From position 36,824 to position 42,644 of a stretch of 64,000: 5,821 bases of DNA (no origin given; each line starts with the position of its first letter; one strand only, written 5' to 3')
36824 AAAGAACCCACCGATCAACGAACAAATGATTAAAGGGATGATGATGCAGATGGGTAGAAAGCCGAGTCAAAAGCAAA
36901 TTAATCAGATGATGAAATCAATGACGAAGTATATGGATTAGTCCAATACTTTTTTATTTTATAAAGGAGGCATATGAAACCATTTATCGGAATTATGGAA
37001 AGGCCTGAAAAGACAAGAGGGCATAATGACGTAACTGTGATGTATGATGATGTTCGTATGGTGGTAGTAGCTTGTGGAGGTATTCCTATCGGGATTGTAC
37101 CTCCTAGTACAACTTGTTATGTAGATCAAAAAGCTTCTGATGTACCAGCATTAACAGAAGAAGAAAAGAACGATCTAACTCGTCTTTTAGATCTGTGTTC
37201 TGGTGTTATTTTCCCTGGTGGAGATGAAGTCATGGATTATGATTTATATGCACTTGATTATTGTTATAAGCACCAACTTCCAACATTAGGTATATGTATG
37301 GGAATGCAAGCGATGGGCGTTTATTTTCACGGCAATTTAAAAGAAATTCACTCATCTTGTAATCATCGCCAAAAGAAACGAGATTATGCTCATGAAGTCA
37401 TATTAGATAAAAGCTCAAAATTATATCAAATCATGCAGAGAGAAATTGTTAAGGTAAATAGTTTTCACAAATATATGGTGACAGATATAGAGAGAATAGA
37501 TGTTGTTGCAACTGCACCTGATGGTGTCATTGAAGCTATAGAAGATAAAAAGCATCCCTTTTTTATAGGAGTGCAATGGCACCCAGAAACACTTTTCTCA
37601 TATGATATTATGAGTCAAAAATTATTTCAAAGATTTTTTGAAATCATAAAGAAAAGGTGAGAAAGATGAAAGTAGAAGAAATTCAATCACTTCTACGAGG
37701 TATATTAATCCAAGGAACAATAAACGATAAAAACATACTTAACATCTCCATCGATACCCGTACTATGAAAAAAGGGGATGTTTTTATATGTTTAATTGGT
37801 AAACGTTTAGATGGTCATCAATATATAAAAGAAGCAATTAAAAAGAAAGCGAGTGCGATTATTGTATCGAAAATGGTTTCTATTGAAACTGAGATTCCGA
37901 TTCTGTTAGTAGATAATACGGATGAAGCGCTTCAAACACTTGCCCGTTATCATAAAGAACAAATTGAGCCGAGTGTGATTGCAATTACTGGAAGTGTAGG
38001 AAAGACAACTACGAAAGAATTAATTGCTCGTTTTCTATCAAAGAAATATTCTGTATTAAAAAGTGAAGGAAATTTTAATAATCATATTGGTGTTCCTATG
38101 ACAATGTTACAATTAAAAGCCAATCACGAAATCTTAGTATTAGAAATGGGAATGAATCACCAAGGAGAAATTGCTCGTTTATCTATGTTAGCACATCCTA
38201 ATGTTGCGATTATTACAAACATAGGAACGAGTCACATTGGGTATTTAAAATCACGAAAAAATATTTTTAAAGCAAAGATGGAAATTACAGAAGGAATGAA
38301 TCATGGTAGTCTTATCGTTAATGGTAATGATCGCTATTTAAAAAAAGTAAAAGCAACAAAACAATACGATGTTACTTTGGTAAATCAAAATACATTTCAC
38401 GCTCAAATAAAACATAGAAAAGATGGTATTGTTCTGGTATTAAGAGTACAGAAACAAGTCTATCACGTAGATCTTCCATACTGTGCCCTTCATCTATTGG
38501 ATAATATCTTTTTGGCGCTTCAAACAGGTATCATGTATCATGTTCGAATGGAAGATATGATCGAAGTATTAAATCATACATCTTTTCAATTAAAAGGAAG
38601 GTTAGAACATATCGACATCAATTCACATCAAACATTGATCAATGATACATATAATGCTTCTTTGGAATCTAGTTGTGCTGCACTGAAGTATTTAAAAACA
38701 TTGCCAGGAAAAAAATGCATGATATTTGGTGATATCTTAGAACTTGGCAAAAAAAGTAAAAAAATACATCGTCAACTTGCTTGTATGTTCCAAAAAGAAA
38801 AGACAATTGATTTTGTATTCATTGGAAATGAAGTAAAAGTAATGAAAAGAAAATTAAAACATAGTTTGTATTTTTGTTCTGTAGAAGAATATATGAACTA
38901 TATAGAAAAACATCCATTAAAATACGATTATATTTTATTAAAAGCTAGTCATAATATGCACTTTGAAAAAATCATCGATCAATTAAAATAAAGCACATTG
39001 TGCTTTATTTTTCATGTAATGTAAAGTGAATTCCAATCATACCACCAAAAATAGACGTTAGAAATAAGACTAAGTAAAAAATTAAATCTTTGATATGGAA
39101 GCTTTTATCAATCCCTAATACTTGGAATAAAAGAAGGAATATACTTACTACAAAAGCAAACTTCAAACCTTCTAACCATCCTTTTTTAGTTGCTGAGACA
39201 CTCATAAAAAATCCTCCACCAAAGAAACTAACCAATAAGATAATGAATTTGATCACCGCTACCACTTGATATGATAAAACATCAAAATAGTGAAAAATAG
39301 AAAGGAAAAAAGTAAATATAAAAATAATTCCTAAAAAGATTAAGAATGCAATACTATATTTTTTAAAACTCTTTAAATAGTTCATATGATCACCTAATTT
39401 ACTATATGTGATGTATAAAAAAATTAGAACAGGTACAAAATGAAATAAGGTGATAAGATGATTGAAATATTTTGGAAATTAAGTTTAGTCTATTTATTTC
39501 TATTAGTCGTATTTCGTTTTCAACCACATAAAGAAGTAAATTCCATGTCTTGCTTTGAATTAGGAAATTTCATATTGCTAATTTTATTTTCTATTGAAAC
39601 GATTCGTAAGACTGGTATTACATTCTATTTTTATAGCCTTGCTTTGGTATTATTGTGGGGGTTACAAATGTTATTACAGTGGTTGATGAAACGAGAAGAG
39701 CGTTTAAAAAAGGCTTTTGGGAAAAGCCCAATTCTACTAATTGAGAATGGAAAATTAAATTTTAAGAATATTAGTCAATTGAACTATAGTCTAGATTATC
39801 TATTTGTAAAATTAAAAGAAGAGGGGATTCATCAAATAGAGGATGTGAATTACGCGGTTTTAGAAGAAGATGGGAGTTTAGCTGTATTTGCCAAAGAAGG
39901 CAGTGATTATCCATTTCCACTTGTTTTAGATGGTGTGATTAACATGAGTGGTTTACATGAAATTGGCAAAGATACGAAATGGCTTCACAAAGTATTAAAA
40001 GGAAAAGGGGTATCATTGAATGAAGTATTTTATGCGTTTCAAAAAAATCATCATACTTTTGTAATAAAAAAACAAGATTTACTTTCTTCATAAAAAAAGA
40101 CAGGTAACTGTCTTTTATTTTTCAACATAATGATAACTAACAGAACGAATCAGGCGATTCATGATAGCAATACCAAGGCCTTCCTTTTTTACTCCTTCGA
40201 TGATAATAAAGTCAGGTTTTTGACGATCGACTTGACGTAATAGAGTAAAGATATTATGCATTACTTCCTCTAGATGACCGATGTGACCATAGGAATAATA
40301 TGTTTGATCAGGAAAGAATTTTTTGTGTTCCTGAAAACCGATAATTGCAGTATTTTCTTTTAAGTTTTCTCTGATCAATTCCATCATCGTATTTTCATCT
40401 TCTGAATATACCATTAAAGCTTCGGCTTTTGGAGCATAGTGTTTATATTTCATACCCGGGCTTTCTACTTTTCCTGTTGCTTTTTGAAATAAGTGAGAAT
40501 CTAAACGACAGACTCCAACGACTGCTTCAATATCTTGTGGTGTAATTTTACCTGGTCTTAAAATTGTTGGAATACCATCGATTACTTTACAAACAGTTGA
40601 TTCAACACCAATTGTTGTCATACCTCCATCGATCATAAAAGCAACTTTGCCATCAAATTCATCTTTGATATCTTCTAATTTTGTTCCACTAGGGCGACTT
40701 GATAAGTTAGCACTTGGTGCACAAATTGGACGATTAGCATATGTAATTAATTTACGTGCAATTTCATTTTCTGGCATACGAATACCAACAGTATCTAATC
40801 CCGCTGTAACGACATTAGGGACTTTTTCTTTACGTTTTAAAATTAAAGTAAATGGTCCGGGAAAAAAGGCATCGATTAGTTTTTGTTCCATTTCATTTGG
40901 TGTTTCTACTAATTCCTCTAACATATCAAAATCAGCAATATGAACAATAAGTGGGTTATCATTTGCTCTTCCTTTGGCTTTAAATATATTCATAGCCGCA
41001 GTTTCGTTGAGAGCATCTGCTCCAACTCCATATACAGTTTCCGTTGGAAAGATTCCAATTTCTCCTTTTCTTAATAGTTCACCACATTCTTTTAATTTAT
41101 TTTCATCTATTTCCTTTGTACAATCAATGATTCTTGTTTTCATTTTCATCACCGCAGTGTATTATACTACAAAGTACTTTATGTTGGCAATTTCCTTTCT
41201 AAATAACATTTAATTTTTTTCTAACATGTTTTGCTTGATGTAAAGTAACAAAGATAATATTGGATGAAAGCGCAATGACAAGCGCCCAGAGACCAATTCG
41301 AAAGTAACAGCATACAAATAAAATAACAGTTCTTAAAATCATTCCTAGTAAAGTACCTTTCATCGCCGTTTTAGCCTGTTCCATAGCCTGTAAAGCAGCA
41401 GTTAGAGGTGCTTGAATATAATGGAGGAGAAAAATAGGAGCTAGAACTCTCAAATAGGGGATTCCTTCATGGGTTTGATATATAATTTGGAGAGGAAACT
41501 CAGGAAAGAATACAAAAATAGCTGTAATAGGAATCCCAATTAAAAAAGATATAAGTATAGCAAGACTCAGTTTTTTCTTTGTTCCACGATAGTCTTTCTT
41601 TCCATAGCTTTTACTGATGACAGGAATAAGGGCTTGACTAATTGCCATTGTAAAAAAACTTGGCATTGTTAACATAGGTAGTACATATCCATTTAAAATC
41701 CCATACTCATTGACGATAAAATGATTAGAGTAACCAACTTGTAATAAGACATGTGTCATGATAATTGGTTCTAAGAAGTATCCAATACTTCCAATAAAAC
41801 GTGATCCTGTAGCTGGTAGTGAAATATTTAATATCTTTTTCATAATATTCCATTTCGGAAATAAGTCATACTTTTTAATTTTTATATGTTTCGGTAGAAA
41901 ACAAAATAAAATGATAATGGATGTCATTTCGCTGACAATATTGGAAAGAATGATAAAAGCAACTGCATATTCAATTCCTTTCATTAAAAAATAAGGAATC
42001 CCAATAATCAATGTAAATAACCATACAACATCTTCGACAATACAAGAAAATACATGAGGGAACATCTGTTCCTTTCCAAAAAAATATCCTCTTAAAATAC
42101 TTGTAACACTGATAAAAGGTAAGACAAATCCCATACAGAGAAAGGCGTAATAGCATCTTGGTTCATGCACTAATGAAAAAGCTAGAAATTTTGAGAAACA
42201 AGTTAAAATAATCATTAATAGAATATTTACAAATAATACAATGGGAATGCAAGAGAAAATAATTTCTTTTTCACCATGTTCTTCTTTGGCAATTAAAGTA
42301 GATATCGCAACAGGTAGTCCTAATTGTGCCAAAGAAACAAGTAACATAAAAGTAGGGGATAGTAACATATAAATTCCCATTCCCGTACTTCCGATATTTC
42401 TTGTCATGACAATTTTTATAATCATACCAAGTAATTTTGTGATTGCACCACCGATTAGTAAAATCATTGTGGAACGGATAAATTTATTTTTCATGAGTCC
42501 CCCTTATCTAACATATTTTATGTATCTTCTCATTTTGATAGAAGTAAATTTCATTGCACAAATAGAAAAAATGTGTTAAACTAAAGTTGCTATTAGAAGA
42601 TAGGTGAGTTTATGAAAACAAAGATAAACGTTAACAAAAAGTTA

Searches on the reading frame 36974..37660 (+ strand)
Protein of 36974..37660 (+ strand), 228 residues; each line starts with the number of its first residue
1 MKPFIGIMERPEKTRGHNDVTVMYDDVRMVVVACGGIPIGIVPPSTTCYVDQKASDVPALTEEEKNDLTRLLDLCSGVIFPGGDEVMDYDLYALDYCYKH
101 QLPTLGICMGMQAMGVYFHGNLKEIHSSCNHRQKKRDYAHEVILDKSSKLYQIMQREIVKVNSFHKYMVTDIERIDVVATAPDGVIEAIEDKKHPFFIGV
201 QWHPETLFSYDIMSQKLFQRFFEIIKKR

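Call 27: search_protein_families(library=pfam, proteins=[window:36974-37660:+], max_evalue=0.00001)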
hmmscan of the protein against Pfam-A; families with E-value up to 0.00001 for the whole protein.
window:36974-37660:+ (228 aa): 2 families
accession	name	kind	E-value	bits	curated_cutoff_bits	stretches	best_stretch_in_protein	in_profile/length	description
PF07722.19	Peptidase_C26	-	6.7e-31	108.2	20.5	1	91-205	95-219/219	Peptidase C26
PF00117.34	GATase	-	2.3e-19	70.2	22.8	1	72-207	40-174/190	Glutamine amidotransferase class-I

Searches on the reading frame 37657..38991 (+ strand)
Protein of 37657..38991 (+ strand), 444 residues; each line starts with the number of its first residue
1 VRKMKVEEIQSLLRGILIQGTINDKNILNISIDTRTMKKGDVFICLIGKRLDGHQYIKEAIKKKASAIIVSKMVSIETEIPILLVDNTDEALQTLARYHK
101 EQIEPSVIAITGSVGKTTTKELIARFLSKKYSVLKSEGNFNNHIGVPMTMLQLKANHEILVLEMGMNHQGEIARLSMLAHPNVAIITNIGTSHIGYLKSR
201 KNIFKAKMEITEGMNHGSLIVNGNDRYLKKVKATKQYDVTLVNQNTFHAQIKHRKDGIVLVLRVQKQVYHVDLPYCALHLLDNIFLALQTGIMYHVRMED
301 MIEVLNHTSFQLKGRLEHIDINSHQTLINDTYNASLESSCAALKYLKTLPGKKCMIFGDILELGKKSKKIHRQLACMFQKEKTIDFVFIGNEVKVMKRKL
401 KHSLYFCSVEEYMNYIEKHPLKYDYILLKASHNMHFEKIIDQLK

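Call 27: search_protein_families(library=pfam, proteins=[window:37657-38991:+], max_evalue=0.00001)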
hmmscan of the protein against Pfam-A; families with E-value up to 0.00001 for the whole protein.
window:37657-38991:+ (444 aa): 3 families
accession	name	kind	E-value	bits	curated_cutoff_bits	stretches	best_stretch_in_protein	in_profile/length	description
PF08245.18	Mur_ligase_M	-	5.6e-41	141.2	24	1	110-288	1-197/200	Mur ligase middle domain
PF02875.26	Mur_ligase_C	-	1.1e-09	39.7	28.4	1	314-431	1-126/127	Mur ligase, glutamate ligase domain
PF01225.30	Mur_ligase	-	5.8e-09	36.6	21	1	27-98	2-93/95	Mur ligase family, catalytic domain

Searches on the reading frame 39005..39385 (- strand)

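Call 27: search_protein_families(library=pfam, proteins=[window:39005-39385:-], max_evalue=0.00001)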
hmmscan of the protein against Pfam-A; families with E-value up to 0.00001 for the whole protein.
window:39005-39385:- (126 aa): 1 family
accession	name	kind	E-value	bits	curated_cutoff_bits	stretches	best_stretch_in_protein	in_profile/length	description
PF12670.12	DUF3792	-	1.3e-11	45.1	31.3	1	11-118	6-115/115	Protein of unknown function (DUF3792)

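Call 75: search_protein_families(library=ncbifam, proteins=[window:39005-39385:-], max_evalue=0.00001)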
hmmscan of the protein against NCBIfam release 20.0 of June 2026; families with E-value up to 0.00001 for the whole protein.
window:39005-39385:- (126 aa): 1 family
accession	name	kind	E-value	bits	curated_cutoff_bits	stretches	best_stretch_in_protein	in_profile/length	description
TIGR04086.1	TIGR04086_membr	hypoth_equivalog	8.2e-14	51.7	30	1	13-120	6-114/115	TIGR04086 family membrane protein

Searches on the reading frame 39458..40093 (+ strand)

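Call 27: search_protein_families(library=pfam, proteins=[window:39458-40093:+], max_evalue=0.00001)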
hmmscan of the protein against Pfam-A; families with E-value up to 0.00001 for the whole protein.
window:39458-40093:+ (211 aa): 1 family
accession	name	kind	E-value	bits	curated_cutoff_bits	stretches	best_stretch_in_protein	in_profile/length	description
PF04239.17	DUF421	-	1.2e-30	106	23.6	1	81-193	4-126/129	YetF C-terminal domain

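Call 75: search_protein_families(library=ncbifam, proteins=[window:39458-40093:+], max_evalue=0.00001)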
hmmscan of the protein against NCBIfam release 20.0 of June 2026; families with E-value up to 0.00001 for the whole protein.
window:39458-40093:+ (211 aa): 0 families

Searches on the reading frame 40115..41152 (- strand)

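Call 27: search_protein_families(library=pfam, proteins=[window:40115-41152:-], max_evalue=0.00001)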
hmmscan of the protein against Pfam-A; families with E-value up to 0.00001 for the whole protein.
window:40115-41152:- (345 aa): 2 families
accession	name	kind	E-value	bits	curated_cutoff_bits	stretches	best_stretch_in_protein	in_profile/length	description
PF01300.24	Sua5_yciO_yrdC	-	2.3e-56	190.5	25.1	1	25-201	1-178/178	Telomere recombination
PF03481.19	Sua5_C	-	3.7e-29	102.4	22.9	1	203-337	1-134/136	Threonylcarbamoyl-AMP synthase, C-terminal domain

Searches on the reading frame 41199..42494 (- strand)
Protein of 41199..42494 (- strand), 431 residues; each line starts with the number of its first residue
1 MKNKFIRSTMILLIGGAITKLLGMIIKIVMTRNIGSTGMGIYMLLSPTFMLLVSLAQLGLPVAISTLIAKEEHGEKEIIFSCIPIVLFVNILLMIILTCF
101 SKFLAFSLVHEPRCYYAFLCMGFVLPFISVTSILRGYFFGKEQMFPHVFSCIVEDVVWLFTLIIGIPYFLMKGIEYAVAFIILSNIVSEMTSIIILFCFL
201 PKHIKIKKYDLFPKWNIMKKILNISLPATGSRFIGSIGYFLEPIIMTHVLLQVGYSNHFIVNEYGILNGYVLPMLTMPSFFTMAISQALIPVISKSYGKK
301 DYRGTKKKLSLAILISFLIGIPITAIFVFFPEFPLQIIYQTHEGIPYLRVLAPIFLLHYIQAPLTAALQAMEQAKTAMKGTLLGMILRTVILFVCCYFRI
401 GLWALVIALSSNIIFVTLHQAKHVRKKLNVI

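Call 27: search_protein_families(library=pfam, proteins=[window:41199-42494:-], max_evalue=0.00001)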
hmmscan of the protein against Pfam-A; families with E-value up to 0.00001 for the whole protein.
window:41199-42494:- (431 aa): 4 families
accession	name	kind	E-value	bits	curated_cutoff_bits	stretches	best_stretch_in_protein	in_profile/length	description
PF01943.22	Polysacc_synt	-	7.3e-30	104.8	28.2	1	7-295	3-272/274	Polysaccharide biosynthesis protein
PF01554.23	MatE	-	2.9e-16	60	24.9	1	276-392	39-159/161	MatE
PF13440.11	Polysacc_synt_3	-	4.7e-09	36.3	23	1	300-414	39-151/293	Polysaccharide biosynthesis protein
PF03023.19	MurJ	-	5.2e-07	29.1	27.4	1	279-418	247-393/451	Lipid II flippase MurJ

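Call 75: search_protein_families(library=ncbifam, proteins=[window:41199-42494:-], max_evalue=0.00001)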
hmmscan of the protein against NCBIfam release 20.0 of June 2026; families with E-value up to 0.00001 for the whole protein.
window:41199-42494:- (431 aa): 2 families
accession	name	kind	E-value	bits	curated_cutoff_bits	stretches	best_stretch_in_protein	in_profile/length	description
TIGR02900.1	spore_V_B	equivalog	1.6e-84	284.4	372.3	1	5-430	1-437/488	stage V sporulation protein B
TIGR00797.1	matE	subfamily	2.3e-13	49.8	147.4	1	280-402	43-168/396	MATE family efflux transporter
